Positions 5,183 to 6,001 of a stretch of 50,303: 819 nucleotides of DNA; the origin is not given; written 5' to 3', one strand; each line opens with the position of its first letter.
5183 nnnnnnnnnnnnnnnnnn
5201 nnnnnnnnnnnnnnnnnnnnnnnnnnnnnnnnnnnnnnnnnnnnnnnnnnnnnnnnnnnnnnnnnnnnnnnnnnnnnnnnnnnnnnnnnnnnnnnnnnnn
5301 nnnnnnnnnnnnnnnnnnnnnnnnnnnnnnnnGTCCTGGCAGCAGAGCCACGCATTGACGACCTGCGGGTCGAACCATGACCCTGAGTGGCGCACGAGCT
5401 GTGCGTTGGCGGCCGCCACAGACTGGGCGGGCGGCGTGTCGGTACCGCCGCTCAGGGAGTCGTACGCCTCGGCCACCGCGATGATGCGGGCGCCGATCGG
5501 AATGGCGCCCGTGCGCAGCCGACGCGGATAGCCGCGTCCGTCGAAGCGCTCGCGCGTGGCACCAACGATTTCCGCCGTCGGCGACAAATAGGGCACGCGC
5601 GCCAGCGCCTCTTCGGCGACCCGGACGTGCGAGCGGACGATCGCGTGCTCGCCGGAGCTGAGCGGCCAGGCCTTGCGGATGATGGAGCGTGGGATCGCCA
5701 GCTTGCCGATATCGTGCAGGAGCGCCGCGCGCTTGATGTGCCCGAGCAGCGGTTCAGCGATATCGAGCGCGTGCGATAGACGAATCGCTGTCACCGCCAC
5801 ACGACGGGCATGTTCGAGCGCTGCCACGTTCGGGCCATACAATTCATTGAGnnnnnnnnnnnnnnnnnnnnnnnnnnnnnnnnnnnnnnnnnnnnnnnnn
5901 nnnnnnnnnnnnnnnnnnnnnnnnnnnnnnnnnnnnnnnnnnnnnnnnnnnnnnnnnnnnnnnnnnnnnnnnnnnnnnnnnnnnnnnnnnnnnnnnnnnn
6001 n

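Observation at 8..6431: HD-GYP response regulator co-transcribed with motA-motB and two hybrid PAS kinases behind a sigma-28-like site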

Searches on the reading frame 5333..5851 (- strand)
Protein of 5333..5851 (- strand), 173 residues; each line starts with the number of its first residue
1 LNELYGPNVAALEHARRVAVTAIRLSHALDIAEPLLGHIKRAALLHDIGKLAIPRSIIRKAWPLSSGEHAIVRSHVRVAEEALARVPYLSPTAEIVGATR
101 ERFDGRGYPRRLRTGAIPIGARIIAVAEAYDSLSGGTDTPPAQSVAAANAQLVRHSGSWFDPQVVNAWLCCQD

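Call 28: search_solved_structures(query=window:5333-5851:-, show_alignments=5, max_evalue=0.01)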
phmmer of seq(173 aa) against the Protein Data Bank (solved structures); distinct sequences matched with E-value up to 0.01: 5.
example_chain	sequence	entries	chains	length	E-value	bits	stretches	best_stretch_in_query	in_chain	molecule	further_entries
5z7c_A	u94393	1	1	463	1.6e-24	90.1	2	13-163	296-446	3'3'-cGAMP-specific phosphodiesterase 3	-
4r8z_A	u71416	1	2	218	6.3e-19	71.9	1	29-172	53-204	Cyclic di-GMP phosphodiesterase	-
9rbz_A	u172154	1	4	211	2e-16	63.8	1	13-167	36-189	HD domain/sensory box protein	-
9rc0_A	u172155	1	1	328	6.2e-16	62.2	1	13-167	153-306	HD domain/sensory box protein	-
4mcw_A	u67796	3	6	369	5.3e-10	42.9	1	13-168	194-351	Metal dependent phosphohydrolase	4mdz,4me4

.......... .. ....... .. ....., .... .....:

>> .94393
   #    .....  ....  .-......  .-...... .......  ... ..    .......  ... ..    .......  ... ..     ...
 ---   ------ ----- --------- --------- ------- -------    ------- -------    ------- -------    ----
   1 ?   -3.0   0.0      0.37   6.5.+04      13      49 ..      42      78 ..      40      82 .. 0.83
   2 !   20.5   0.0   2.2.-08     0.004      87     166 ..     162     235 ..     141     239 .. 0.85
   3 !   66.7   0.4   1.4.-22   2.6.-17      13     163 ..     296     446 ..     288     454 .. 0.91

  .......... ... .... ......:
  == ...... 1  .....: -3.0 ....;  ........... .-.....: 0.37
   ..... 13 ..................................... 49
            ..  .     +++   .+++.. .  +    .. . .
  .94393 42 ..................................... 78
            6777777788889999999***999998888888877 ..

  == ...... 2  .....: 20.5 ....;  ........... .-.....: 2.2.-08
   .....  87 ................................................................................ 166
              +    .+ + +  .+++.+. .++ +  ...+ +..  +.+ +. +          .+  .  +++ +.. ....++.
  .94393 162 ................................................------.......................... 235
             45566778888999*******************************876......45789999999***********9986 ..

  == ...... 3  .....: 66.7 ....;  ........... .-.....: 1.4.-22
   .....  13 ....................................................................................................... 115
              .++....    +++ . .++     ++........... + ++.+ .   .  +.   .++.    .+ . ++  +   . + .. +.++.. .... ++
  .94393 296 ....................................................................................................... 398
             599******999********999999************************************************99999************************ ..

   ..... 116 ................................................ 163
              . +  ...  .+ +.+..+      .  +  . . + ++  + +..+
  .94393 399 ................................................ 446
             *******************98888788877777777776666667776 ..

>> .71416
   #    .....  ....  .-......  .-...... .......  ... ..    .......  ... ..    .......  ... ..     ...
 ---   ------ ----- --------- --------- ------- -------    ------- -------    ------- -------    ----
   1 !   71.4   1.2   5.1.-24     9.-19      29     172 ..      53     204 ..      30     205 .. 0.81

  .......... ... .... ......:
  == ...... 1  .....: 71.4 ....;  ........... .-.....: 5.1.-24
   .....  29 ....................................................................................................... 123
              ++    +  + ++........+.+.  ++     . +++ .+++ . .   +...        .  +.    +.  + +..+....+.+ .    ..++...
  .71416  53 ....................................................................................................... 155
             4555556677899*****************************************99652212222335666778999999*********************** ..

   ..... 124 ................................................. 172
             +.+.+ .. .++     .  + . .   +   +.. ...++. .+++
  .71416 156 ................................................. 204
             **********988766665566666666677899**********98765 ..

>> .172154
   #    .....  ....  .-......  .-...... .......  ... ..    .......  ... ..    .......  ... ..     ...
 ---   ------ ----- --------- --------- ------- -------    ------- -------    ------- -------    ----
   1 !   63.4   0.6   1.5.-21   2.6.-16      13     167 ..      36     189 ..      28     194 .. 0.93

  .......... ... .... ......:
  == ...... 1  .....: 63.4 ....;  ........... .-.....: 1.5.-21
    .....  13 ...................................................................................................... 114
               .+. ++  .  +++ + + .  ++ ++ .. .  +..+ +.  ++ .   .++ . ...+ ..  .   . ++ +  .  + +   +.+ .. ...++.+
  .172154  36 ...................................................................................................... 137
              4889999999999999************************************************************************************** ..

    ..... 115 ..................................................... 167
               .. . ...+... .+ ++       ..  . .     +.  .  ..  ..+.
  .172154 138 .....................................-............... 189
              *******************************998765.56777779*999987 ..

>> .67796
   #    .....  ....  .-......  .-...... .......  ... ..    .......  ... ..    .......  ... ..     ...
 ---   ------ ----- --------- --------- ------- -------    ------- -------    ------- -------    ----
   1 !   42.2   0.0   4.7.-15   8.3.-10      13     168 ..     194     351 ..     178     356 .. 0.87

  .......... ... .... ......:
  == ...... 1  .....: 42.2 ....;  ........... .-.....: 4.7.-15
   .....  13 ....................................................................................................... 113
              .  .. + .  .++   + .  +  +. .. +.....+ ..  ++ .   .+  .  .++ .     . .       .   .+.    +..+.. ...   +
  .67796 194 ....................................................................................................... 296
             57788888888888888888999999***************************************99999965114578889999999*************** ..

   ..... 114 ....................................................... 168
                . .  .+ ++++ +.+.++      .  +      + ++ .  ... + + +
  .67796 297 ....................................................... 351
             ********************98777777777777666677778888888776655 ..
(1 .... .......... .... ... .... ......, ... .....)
